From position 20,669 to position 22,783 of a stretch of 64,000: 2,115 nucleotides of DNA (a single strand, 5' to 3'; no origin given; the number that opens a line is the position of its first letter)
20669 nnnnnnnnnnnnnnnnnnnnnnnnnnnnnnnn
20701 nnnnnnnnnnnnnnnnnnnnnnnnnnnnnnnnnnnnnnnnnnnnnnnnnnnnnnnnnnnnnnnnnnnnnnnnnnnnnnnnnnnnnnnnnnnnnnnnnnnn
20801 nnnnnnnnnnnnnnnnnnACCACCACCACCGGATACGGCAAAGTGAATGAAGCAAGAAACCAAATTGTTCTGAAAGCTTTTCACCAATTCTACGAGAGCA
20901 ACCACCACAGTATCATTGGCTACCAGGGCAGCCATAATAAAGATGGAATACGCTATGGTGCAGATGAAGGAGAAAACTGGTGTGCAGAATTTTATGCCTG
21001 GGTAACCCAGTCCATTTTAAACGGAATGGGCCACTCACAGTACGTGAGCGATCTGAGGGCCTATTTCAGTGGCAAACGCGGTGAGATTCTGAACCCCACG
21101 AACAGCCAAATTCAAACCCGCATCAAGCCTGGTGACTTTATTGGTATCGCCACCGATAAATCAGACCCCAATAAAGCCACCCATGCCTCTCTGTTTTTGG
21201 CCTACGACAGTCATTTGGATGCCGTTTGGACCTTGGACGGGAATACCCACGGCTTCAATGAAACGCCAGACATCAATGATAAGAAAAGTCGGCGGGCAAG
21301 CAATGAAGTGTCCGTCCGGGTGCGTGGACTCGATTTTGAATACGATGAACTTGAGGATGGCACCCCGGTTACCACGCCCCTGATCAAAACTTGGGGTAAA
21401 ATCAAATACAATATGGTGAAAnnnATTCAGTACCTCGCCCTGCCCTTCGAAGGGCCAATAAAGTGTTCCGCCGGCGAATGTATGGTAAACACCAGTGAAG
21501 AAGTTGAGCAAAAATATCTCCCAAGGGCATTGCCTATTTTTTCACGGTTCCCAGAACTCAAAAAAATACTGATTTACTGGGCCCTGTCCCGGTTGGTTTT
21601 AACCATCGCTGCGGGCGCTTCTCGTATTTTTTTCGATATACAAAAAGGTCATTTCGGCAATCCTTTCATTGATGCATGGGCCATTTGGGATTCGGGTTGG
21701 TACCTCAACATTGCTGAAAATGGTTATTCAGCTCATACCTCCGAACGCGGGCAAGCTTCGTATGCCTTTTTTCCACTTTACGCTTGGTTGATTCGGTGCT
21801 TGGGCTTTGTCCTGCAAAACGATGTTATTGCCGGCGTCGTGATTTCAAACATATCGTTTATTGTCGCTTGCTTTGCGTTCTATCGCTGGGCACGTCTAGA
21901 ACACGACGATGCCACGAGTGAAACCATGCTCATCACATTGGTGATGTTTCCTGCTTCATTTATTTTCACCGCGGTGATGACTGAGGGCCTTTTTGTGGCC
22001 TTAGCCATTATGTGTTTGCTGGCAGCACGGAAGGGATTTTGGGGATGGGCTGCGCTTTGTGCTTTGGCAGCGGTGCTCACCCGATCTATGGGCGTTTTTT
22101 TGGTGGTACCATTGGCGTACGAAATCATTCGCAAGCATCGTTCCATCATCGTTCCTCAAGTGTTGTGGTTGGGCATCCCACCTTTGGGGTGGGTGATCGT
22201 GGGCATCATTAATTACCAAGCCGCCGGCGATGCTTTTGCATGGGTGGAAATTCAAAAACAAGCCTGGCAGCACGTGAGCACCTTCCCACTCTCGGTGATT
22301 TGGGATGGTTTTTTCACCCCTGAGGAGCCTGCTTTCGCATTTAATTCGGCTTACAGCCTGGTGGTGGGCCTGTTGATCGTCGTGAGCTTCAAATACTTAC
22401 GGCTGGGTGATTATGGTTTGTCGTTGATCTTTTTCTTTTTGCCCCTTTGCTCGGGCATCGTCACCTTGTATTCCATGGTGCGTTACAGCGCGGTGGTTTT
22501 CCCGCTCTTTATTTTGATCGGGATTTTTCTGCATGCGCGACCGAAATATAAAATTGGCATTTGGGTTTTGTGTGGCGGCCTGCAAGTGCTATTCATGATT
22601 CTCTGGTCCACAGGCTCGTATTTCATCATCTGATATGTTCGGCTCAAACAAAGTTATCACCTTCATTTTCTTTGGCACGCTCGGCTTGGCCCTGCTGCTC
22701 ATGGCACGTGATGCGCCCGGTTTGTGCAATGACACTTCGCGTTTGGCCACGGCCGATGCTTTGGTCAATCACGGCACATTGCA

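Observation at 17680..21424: Tandem trio of secreted paralogs: MopE-like Cys motif plus a putative CHAP/NlpC-like Cys-His hydrolase, preceded by a truncated paralog lacking both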

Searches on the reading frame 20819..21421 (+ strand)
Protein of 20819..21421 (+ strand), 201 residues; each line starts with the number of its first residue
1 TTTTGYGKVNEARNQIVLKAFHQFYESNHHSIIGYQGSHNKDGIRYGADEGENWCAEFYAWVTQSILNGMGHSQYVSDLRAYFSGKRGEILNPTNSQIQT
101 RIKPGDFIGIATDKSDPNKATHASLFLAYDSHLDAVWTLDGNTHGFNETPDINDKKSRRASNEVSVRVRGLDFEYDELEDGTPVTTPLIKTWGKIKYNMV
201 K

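Call 26: search_solved_structures(query=A2, max_evalue=10, show_alignments=5)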
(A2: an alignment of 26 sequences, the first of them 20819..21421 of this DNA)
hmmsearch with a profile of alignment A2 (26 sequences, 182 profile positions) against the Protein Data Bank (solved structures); distinct sequences matched with E-value up to 10: 0.

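Call 33: predict_structure(alignment_id=A2)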
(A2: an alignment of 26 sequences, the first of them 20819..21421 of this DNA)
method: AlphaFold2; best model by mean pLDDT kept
length: 201 residues; sequences in the alignment: 26
mean_pLDDT: 88.2   pTM: 0.87
mean pLDDT of the five models: 88.2, 86.6, 85.7, 84.9, 84.7
residues with pLDDT >= 90: 142; 70-90: 33; 50-70: 24; < 50: 2
segments of 3 or more residues with pLDDT < 50: none
pLDDT, mean of each block of 10 residues (from residue 1): 72 95 87 68 79 90 97 96 98 97 97 95 96 94 68 56 88 96 97 98 94
secondary structure, 60 per line:
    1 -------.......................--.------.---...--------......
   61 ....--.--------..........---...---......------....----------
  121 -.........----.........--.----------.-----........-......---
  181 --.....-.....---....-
elements in order: H8-30 H55-64 H76-85 E89-91 H95-100 E107-110 E122-130 E135-143 E163-170 E172-177 E183-187 E189-193

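Call 36: fold_search(model_id=the predicted structure, library=pdb)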
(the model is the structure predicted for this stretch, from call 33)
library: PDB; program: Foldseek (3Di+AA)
matches with E <= 10: 435; with E <= 0.001: 0
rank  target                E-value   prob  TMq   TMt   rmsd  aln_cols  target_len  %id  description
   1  6biq_A                2.3e-02  0.85  0.36  0.29   7.2       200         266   14  Structure of NlpC2 from Trichomonas vaginalis (released 2018-11-07)
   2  6ist_C                3.1e-02  0.93  0.42  0.40   7.3       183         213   11  Crystal structure of a wild type endolysin LysIME-EF1 (released 2019-11-20)
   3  6biq_B                4.7e-02  0.75  0.36  0.29   7.0       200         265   15  Structure of NlpC2 from Trichomonas vaginalis (released 2018-11-07)
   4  5kdg                  5.0e-02  0.25  0.21  0.22  10.4       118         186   14  Crystal Structure of Salmonella Typhimurium Effector GtgE (released 2016-11-16)
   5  6bim                  6.1e-02  0.72  0.36  0.28   6.6       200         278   14  Structure of NlpC1 from Trichomonas vaginalis (released 2018-11-07)
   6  6th5_B                6.1e-02  0.16  0.23  0.22  13.8       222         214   11  Crystal structure of mature wildtype primitive Phytochelatin synthase from Nostoc spec. - Alr0975 (released 2020-11-25)
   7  8bnv                  8.8e-02  0.25  0.21  0.12  10.7       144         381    6  Crystal structure of Pif1 from Deferribacter desulfuricans in apo from (released 2023-03-08)
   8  9bsl_P                9.3e-02  0.20  0.18  0.31  14.1        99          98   18  45SRbgA particle in complex with RbgA and YphC. Class A (released 2024-12-25)
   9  6pvk_U                9.9e-02  0.25  0.19  0.36  11.8       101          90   16  Bacterial 45SRbgA ribosomal particle class A (released 2019-09-18)
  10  6z1p_Ay               1.1e-01  0.18  0.19  0.20  19.2       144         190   13  Structure of the mitochondrial ribosome from Tetrahymena thermophila (released 2020-06-24)
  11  7nhn_X                1.1e-01  0.15  0.16  0.28  13.1       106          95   15  VgaL, an antibiotic resistance ABCF, in complex with 70S ribosome from Listeria monocytogenes (released 2021-05-05)
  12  6th5_A                1.1e-01  0.13  0.24  0.23  12.7       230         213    9  Crystal structure of mature wildtype primitive Phytochelatin synthase from Nostoc spec. - Alr0975 (released 2020-11-25)
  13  4hpe_A                1.2e-01  0.75  0.39  0.29   6.1       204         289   12  Crystal structure of a putative cell wall hydrolase (CD630_03720) from Clostridium difficile 630 at 2.38 A resolution (released 2012-11-28)
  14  8uu4_W                1.2e-01  0.18  0.16  0.29  13.2        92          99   16  Cryo-EM structure of the Listeria innocua 70S ribosome in complex with HPF (structure I-A) (released 2024-02-28)
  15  8cvm_t                1.3e-01  0.21  0.19  0.32  14.8       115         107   14  Cutibacterium acnes 50S ribosomal subunit with P-site tRNA and Sarecycline bound in the local refined map (released 2023-03-15)
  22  4fdy_A                2.4e-01  0.57  0.35  0.25   6.3       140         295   13  Crystal structure of a similar to lipoprotein, NLP/P60 family (SAV0400) from Staphylococcus aureus subsp. aureus Mu50  (released 2012-07-25)
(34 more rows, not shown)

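Call 44: fold_search(model_id=the predicted structure, library=viral)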
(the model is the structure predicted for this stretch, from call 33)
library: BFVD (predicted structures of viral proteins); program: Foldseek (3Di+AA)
matches with E <= 10: 722; with E <= 0.001: 16
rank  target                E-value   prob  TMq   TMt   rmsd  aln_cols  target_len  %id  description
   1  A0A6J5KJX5            1.0e-06  1.00  0.54  0.67   5.2       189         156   20  Endopeptidase, NLPC/P60 domain containing protein [uncultured Caudovirales phage]
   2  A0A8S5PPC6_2          4.1e-06  1.00  0.60  0.10   6.7       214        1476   16  Morphogenesis protein 1 wall, phi29, hydrolase, infection [Myoviridae sp. ctwwN25]
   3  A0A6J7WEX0            5.9e-06  1.00  0.55  0.51   4.9       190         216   16  CHAP domain containing protein [uncultured Caudovirales phage]
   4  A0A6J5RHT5            2.1e-05  1.00  0.55  0.45   5.6       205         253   15  CHAP domain containing protein [uncultured Caudovirales phage]
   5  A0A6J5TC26            2.6e-05  1.00  0.47  0.39  12.9       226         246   19  CHAP domain containing protein [uncultured Caudovirales phage]
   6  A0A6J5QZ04            2.9e-05  1.00  0.52  0.44   4.7       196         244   17  CHAP domain containing protein [uncultured Caudovirales phage]
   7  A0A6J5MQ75            3.3e-05  1.00  0.49  0.38   5.5       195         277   19  Peptidoglycan binding-like [uncultured Caudovirales phage]
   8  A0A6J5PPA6            3.5e-05  1.00  0.48  0.47   6.1       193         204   14  Endopeptidase, NLPC/P60 domain containing protein [uncultured Caudovirales phage]
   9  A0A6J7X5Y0            3.7e-05  1.00  0.56  0.62   4.0       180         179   16  CHAP domain containing protein [uncultured Caudovirales phage]
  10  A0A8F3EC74            6.9e-05  1.00  0.50  0.42   6.5       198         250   12  (no name in the UniProt tables at hand)
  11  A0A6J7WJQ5            1.6e-04  1.00  0.54  0.45   5.0       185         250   14  CHAP domain containing protein [uncultured Caudovirales phage]
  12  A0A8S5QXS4            2.0e-04  1.00  0.49  0.33   5.7       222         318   16  Endolysin [Siphoviridae sp. ctoWO12]
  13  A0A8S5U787            3.2e-04  1.00  0.34  0.11   6.1       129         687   16  Uncharacterized protein [Podoviridae sp. cthau23]
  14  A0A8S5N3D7            5.6e-04  1.00  0.45  0.22   5.5       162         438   17  CHAP domain protein [Podoviridae sp. ctzMH52]
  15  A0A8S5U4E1            5.9e-04  0.99  0.40  0.41   8.8       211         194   13  CHAP domain protein [Podoviridae sp. ctIyI17]
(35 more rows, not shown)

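Call 46: search_protein_representatives(alignment_id=A2)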
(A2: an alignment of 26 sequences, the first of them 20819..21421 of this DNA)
Query: 26 sequences, 182 profile positions. Proteins with E-value up to 0.001 (for the whole library): 666; up to 1e-10: 188; up to 1e-30: 96. The best 150 are listed.
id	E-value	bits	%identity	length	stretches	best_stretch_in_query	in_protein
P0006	1.3e-68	246.8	-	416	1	1-181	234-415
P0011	8.9e-67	240.8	-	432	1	2-181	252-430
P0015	1.0e-66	240.6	-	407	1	1-181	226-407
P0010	4.3e-66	238.5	-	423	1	1-181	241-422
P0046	3.8e-64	232.2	-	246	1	1-181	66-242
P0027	2.9e-62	226.1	-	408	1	1-181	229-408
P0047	5.1e-61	222.0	-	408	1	2-181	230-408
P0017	2.7e-60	219.6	-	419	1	2-181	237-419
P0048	2.9e-60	219.5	-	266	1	1-181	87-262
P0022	8.6e-60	218.0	-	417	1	1-181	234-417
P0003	2.7e-59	216.4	-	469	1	1-181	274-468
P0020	2.9e-59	216.3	-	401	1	1-181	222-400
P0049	2.5e-57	210.0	-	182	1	3-181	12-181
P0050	2.8e-56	206.5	-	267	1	1-181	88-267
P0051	3.4e-56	206.3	-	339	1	1-181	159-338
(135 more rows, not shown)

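Call 48: search_protein_families(library=pfam, alignment_id=A3, max_evalue=0.01)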
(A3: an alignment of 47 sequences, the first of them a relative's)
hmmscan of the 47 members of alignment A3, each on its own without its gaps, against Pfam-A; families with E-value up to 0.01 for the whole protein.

A. member 1, P0103 (791 aa): 0 families

B. families by the number of members that match (of 47 scanned): 6 families
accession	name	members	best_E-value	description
PF11617.13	Cu-binding_MopE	35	7.3e-12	Putative metal-binding motif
PF13860.13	FlgD_ig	2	0.00043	FlgD Ig-like domain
PF18885.6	DUF5648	1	5.4e-05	Domain of unknown function (DUF5648)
PF13585.12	CHU_C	1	0.0045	CHU_C Type IX secretion signal domain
PF19408.5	PKD_6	1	0.0071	PKD-like domain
PF16220.10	DUF4880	1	0.0072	Domain of unknown function (DUF4880)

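Call 49: search_protein_families(library=phrogs, alignment_id=A2, max_evalue=1)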
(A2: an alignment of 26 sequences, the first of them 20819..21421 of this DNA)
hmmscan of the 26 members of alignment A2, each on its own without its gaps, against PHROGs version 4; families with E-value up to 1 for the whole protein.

A. member 1, window:20819-21421:+ (201 aa): 3 families
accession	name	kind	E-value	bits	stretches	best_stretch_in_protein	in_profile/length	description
phrog_9589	-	lysis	0.099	13.5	0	117-161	102-146/281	endolysin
phrog_14811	-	unknown function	0.19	12.5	1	77-135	37-92/137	-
phrog_5524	-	unknown function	0.25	12.8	1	143-181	43-81/103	-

B. families by the number of members that match (of 26 scanned): 16 families
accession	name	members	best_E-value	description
phrog_21357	-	12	2.3e-06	endolysin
phrog_9589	-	8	9.7e-06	endolysin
phrog_21825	-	6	1.3e-05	endolysin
phrog_8243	-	2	0.029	-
phrog_38278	-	2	0.14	-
phrog_23837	-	1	0.068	virion structural protein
phrog_26332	-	1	0.18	-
phrog_9514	-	1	0.18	-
phrog_14811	-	1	0.19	-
phrog_25069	-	1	0.19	-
phrog_4390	-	1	0.19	-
phrog_3908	-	1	0.2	-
phrog_24838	-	1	0.22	-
phrog_26894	-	1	0.24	-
phrog_5524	-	1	0.25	-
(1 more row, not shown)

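Call 50: search_dna_similar(query=window:20819-21421:+, collection=phages, mode=protein, max_evalue=1, max_rows=15)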
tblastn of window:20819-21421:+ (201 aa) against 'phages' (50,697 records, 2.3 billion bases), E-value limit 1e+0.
No match.

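Call 65: find_related_loci(query=A2, collection=genome_contigs, flank=6000)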
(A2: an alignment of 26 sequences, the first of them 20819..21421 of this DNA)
Query A2 (201 aa) in genome_contigs; peptide patterns used: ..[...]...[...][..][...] (x = any residue, [..] = any of these).
20 stretches matched a pattern; 17 encode a relative of the query (tblastn E <= 1e-3); 17 distinct loci.
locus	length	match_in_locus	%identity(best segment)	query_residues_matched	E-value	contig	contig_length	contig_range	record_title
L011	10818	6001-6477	39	11-172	1e-31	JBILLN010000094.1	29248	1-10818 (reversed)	MAG: Bradymonadia bacterium isolate ME2017-08-05_3300034118_group7_bin165 Rohwer_bin1474_scaffold_509_c1, whole genome s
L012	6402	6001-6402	36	1-137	1e-29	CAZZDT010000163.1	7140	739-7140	MAG TPA_asm: uncultured Bdellovibrionales bacterium isolate binchicken_co76_449 genome assembly, contig: NODE_13461_leng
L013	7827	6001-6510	36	11-201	2e-29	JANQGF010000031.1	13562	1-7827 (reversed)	MAG: Chromatiaceae bacterium isolate PL23b_bin.34 k99_3237077, whole genome shotgun sequence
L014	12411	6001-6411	41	1-142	3e-27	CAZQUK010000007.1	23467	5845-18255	MAG TPA_asm: uncultured Oligoflexia bacterium isolate SRP062349_co3_121 genome assembly, contig: NODE_960_length_23467_c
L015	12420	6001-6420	39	1-143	3e-24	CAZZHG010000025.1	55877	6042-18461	MAG TPA_asm: uncultured Pseudobdellovibrionaceae bacterium isolate SRP150892_co2_490 genome assembly, contig: NODE_602_l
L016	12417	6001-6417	37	1-142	4e-22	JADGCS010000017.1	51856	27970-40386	MAG: Deltaproteobacteria bacterium isolate nXXbin1 nXX_bin1_NODE_17_length_51856_cov_7.380638, whole genome shotgun sequ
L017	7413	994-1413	36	1-143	8e-22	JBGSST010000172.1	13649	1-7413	MAG: Bdellovibrionota bacterium isolate JTS-AC389 k141_1693532, whole genome shotgun sequence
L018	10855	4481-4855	34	1-131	3e-21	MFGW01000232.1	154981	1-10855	MAG: Candidatus Fischerbacteria bacterium RBG_13_37_8 RBG_13_scaffold_830, whole genome shotgun sequence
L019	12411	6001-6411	34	1-143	4e-21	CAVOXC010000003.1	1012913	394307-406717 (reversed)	MAG: uncultured Acidobacteriota bacterium isolate MFD09964.bin.2.193 genome assembly, contig: contig_215, whole genome s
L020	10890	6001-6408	38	1-143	4e-21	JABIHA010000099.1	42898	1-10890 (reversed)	MAG: Bacteriovoracaceae bacterium isolate SI053_bin57 k141_416660, whole genome shotgun sequence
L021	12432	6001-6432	36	1-143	8e-21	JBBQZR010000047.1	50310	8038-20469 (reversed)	MAG: Lysobacterales bacterium isolate Co_metawrap_2246 Cmw_2246_k141_21739165_length_50310_cov_14.0000, whole genome sho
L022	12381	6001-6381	38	13-143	8e-21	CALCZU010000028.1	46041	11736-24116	MAG TPA_asm: uncultured Bdellovibrionales bacterium isolate SRR6231156_bin.99_CONCOCT_v1.1_MAG genome assembly, contig:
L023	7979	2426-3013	30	2-192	5e-20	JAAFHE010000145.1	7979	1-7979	MAG: Lysobacterales bacterium isolate bin79.metabat.ball.212 WN_Xanthomonadales_scaffold_145, whole genome shotgun seque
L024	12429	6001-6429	35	7-142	2e-19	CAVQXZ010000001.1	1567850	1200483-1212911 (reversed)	MAG: uncultured Holophagae bacterium isolate MFD00032.bin.2.196 genome assembly, contig: contig_10168, whole genome shot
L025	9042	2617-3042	35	13-164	4e-18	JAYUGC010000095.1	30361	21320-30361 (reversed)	MAG: Pseudomonadota bacterium isolate GFS_7976 GFS_7976_94, whole genome shotgun sequence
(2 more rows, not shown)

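Call 87: search_protein_families(library=pfam, alignment_id=A2, max_evalue=10)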
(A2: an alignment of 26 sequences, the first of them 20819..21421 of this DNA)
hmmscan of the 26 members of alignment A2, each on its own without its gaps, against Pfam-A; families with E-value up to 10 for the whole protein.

A. member 1, window:20819-21421:+ (201 aa): 0 families

B. families by the number of members that match (of 26 scanned): 7 families
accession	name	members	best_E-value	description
PF12671.13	Amidase_6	4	0.011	Putative amidase domain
PF15942.10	DUF4751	1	0.0098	Domain of unknown function (DUF4751)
PF13202.12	EF-hand_5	1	0.026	EF hand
PF23214.1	SH3_CYT4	1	0.062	Mitochondrial protein cyt-4 SH3 domain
PF15207.11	TMEM240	1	0.13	TMEM240 family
PF23202.1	PAH_ZNF598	1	0.19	ZNF598 PAH domain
PF00036.39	EF-hand_1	1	0.21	EF hand domain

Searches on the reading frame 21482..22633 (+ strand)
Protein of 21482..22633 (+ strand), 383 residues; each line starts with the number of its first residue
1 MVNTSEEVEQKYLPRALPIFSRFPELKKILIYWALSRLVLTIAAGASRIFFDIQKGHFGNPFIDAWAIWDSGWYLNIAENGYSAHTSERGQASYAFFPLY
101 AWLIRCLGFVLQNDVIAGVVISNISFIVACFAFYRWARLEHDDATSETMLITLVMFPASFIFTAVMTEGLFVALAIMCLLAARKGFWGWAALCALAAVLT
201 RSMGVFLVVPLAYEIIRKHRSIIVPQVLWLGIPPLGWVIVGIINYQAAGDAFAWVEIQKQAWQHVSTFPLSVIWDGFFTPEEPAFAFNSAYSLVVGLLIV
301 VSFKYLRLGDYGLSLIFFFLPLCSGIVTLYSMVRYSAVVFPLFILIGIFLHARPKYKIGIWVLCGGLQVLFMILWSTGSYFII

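Call 3: search_protein_families(library=pfam, proteins=[window:21482-22633:+], max_evalue=1)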
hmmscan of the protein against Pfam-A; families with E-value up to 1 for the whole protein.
window:21482-22633:+ (383 aa): 0 families

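Call 4: search_protein_families(library=ncbifam, proteins=[window:21482-22633:+], max_evalue=1)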
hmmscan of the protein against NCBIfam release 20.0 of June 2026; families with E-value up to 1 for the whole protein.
window:21482-22633:+ (383 aa): 1 family
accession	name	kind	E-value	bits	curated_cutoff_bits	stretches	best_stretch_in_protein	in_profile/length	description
NF046093.1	AZOBR_p60025_fam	subfamily_domain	7e-09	35.2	150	1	98-232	95-228/232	AZOBR_p60025 family cell surface glycopolymer formation protein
